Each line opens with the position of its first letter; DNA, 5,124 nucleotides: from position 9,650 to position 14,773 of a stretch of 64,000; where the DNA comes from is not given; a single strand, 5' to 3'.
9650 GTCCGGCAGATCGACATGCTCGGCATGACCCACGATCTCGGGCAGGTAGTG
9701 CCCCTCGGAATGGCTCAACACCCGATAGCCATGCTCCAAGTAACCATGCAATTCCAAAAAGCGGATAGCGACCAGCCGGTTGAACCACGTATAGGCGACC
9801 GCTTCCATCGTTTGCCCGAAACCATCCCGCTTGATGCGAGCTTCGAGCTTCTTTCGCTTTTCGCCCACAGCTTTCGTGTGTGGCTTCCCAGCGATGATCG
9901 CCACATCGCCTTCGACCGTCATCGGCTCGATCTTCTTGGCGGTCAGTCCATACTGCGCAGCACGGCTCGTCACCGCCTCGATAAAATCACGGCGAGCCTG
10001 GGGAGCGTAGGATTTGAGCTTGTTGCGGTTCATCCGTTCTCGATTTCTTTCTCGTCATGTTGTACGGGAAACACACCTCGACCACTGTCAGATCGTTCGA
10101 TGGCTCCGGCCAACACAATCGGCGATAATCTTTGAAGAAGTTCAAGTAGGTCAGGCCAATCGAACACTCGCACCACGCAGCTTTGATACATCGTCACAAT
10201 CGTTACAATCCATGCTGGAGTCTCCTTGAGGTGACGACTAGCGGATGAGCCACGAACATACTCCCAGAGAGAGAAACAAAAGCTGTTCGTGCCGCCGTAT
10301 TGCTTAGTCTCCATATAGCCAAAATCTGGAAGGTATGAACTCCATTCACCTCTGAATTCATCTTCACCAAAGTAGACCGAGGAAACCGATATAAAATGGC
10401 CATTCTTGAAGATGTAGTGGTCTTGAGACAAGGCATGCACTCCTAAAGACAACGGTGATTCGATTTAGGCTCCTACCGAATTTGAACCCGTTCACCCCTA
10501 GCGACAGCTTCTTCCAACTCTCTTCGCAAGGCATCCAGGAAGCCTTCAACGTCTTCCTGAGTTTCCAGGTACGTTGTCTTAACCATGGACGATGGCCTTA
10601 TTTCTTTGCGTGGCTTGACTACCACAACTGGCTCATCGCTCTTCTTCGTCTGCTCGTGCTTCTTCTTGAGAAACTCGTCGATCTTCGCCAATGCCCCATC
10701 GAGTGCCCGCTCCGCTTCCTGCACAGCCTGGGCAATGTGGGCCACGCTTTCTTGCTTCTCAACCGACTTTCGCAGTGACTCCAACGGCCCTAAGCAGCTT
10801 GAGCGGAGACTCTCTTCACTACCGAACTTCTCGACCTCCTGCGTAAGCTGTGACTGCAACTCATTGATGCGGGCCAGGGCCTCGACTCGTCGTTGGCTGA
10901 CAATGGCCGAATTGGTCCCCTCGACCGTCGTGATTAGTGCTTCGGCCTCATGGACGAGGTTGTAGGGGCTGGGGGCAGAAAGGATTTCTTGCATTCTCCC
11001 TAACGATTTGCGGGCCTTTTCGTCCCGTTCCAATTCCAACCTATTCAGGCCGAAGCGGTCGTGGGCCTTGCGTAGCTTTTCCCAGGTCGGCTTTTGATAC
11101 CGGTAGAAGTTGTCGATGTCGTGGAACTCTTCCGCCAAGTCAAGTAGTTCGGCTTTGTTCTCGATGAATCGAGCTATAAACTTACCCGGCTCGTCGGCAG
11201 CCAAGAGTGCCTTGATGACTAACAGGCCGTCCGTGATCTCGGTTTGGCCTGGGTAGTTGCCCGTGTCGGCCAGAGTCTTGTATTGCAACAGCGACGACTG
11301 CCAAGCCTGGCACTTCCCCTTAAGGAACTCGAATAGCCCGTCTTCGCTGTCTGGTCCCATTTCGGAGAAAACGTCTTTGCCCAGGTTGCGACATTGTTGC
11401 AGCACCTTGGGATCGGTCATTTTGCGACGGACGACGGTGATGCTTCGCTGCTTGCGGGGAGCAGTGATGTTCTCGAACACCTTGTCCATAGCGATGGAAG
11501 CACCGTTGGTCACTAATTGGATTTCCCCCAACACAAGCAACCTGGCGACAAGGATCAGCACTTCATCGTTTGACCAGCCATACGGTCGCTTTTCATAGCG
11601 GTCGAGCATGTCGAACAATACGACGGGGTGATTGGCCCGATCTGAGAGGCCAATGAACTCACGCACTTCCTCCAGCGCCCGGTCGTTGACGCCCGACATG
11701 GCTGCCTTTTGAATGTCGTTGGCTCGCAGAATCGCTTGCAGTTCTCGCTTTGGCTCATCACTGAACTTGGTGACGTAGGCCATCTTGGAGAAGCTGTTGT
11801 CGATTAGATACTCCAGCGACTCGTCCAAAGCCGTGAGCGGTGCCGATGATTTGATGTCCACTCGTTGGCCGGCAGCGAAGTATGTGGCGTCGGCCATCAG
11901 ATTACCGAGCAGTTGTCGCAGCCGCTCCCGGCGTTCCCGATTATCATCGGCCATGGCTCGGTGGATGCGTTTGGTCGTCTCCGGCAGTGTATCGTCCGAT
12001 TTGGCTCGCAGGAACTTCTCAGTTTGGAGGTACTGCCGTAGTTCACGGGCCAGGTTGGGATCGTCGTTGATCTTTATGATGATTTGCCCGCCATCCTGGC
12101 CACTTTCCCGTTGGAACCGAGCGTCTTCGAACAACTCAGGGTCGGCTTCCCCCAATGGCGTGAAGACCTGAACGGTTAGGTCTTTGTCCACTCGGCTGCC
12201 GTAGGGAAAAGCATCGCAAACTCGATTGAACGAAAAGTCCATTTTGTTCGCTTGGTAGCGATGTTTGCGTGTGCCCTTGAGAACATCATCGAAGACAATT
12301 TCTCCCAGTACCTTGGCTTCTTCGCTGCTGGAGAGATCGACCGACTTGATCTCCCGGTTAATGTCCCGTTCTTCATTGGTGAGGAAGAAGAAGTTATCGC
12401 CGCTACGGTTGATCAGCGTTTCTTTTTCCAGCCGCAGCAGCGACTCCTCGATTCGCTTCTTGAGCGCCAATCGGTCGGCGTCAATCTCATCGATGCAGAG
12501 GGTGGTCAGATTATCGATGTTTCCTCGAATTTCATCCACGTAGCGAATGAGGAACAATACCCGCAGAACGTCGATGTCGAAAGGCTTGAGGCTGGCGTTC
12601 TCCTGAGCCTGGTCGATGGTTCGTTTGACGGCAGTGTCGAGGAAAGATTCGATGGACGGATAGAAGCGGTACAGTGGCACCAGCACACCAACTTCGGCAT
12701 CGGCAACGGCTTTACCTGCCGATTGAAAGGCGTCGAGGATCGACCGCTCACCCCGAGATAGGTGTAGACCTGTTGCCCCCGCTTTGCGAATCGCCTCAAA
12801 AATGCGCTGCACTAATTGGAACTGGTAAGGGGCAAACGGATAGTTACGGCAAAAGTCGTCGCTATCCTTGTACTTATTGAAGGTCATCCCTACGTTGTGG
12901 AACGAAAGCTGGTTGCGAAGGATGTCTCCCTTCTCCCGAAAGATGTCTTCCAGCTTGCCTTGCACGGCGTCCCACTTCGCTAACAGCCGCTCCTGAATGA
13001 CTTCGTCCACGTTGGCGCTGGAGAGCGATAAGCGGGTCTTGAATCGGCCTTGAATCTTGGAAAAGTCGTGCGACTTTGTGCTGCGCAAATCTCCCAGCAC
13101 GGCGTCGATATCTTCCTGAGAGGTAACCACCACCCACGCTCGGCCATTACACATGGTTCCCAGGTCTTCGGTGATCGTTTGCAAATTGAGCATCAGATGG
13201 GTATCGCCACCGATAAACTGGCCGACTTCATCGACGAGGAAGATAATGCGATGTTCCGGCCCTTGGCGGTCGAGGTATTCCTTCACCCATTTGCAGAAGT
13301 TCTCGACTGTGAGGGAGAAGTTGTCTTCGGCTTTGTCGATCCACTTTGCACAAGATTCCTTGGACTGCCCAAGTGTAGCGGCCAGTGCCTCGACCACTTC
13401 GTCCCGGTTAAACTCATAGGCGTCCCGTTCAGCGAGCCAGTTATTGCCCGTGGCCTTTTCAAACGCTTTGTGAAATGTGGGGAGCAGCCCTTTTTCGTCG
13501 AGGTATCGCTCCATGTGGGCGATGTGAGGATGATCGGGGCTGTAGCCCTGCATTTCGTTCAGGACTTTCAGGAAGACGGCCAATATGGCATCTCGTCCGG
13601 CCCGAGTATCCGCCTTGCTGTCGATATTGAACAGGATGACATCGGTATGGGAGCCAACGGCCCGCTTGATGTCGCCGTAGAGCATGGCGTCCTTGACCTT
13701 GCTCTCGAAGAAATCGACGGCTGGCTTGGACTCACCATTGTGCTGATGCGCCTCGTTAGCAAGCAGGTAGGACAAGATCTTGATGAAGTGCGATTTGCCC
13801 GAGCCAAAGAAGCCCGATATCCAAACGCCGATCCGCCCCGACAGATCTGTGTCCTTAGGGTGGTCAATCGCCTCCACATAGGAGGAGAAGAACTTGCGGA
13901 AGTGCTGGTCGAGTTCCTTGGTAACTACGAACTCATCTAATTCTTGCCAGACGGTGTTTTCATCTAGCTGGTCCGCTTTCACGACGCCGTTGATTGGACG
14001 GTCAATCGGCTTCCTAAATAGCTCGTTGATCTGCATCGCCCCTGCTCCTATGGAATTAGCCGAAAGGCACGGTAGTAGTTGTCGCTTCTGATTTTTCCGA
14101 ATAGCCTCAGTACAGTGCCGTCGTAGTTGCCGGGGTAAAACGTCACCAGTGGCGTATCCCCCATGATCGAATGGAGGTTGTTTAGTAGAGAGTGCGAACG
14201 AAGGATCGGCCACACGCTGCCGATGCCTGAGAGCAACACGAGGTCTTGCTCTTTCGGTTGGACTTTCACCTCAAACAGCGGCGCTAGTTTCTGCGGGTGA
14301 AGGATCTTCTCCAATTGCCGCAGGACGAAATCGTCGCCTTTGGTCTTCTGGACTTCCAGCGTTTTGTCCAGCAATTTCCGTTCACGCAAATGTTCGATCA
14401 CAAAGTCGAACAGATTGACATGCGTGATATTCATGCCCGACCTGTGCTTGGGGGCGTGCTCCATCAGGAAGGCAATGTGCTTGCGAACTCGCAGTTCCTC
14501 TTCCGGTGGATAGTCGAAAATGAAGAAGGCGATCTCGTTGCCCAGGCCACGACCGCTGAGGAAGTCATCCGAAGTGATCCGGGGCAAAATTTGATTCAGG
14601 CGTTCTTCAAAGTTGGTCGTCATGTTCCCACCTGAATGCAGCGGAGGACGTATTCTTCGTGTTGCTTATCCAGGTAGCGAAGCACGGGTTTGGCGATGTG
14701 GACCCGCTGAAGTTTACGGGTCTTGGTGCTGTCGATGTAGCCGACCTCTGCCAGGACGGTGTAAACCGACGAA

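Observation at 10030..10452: AT-shifted 140-aa ORF wedged between brxC and pglX with a 4-bp overlap onto the pglX start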

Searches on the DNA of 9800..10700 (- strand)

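Call 77: search_rna_families(source=window, start=9800, end=10700, threshold=evalue, max_evalue=1)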
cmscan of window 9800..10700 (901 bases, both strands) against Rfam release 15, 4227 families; matches with E-value up to 1: 1.
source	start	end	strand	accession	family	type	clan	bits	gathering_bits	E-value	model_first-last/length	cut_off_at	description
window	9916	9943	+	RF01333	CRISPR-DR20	Gene; CRISPR;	-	21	42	0.14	1-36/36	no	CRISPR RNA direct repeat element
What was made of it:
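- Tried and rejected: Only a sub-threshold CRISPR-DR hit inside pglX, rejected (call 77).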

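Call 91: search_dna_similar(query=window:9900-10600:-, collection=plasmids, mode=distant, max_evalue=0.001)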
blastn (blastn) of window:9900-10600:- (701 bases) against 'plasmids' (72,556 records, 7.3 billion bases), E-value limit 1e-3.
No match.

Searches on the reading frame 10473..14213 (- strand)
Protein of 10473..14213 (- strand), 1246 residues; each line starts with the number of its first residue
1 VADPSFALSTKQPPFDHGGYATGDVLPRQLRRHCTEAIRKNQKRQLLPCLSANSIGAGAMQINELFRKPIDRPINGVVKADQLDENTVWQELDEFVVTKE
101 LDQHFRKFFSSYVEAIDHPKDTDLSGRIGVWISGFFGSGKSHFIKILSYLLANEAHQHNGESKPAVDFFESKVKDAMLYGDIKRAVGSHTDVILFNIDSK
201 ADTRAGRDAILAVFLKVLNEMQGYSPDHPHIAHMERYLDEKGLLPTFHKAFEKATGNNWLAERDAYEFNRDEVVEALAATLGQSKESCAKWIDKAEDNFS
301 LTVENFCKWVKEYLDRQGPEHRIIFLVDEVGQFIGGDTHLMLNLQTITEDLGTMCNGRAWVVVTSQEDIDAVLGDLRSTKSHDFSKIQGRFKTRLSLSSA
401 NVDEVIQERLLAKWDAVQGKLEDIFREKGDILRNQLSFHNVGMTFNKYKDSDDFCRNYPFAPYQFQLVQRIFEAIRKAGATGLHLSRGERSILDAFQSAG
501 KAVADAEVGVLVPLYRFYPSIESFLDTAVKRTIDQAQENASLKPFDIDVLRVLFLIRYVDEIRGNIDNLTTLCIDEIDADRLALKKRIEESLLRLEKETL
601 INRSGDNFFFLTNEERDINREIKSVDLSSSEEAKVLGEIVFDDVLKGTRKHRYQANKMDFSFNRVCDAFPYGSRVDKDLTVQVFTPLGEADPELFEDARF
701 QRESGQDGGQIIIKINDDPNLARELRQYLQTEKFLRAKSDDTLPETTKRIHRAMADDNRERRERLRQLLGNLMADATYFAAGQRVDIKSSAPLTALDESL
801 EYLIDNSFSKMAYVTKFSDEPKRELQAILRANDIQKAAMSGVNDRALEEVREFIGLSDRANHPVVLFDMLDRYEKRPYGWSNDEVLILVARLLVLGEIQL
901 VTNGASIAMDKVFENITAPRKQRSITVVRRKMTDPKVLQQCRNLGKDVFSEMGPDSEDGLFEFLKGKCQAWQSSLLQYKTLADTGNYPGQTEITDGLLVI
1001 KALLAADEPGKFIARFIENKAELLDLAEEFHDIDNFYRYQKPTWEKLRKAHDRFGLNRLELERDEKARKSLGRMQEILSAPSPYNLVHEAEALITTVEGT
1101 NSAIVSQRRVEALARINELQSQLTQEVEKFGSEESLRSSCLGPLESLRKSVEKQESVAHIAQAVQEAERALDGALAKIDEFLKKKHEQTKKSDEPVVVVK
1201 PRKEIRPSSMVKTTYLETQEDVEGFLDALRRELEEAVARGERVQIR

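Call 7: search_protein_families(library=padloc, proteins=[window:10473-14213:-], max_evalue=0.01)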
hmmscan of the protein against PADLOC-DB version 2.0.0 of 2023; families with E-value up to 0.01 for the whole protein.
window:10473-14213:- (1246 aa): 15 families
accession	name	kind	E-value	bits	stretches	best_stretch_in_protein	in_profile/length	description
PDLC02471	BrxC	-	0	1443.4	1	60-1245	1-1189/1190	BrxC-PglY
PDLC02491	BrxC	-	0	1058.3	1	58-835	3-784/794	BrxC-PglY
PDLC02479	BrxC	-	7.5e-258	857.1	1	60-1245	1-1172/1172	BrxC-PglY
PDLC02492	BrxC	-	2.2e-83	278.6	1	886-1246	2-377/377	BrxC-PglY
PDLC02484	BrxC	-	5.7e-71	237.8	1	61-886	4-840/1186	BrxC-PglY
PDLC02476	BrxC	-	1.5e-70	236.1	1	61-908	5-853/1180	BrxC-PglY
PDLC02483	BrxC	-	6.8e-65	217.7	1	60-1243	3-1207/1212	BrxC-PglY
PDLC02489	BrxC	-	2.7e-53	179.4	1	82-1245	30-1145/1146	BrxC-PglY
PDLC02493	BrxC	-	2e-43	146.7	1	60-612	2-534/1215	BrxC-PglY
PDLC02486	BrxC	-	1.4e-34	117.2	1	61-655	2-598/1207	BrxC-PglY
PDLC02474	BrxC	-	2e-29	100.3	2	321-621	264-579/1223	BrxC-PglY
PDLC02488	BrxC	-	1.3e-17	61.1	3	89-157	32-94/1240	BrxC-PglY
PDLC04140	mad8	-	2.2e-06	25.4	1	121-350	21-222/314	mads_8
PDLC02775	SspC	-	0.00013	17.8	0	301-393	169-265/1064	SspC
PDLC01160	CARF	-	0.0018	16.3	1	699-782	49-135/172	"CARF, 2 TMs"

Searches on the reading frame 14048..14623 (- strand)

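Call 6: search_protein_families(library=pfam, proteins=[window:14048-14623:-], max_evalue=1)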
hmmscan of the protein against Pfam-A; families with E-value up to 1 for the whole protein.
window:14048-14623:- (191 aa): 2 families
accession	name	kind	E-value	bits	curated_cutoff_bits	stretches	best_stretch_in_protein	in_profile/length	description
PF08747.16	BrxB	-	7.5e-42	142.7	26.8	1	68-189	2-124/124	BREX protein BrxB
PF01232.29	Mannitol_dh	-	0.11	12.9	27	1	47-94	13-56/199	Mannitol dehydrogenase Rossmann domain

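Call 7: search_protein_families(library=padloc, proteins=[window:14048-14623:-], max_evalue=0.01)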
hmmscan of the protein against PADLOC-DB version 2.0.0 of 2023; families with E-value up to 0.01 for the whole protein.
window:14048-14623:- (191 aa): 10 families
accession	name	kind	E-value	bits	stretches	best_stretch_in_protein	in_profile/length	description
PDLC02463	BrxB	-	4.2e-74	246.8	1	1-190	1-190/193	BrxB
PDLC02466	BrxB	-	2.3e-32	110.4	1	5-189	4-184/185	BrxB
PDLC02468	BrxB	-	1.7e-22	78.3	1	68-189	3-130/135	BrxB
PDLC02459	BrxB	-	7e-17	59.9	2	124-185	137-199/203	BrxB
PDLC02462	BrxB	-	1.7e-14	52.3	2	128-189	137-198/202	BrxB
PDLC02461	BrxB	-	5.6e-11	40.5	1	18-168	20-169/200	BrxB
PDLC02464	BrxB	-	3e-07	28.5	1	126-185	16-75/79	BrxB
PDLC02469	BrxB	-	5.2e-06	24.2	1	36-182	32-172/184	BrxB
PDLC02467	BrxB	-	1.5e-05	22.8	1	117-188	111-182/193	BrxB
PDLC02465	BrxB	-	0.0023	16.1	1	33-186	29-185/190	BrxB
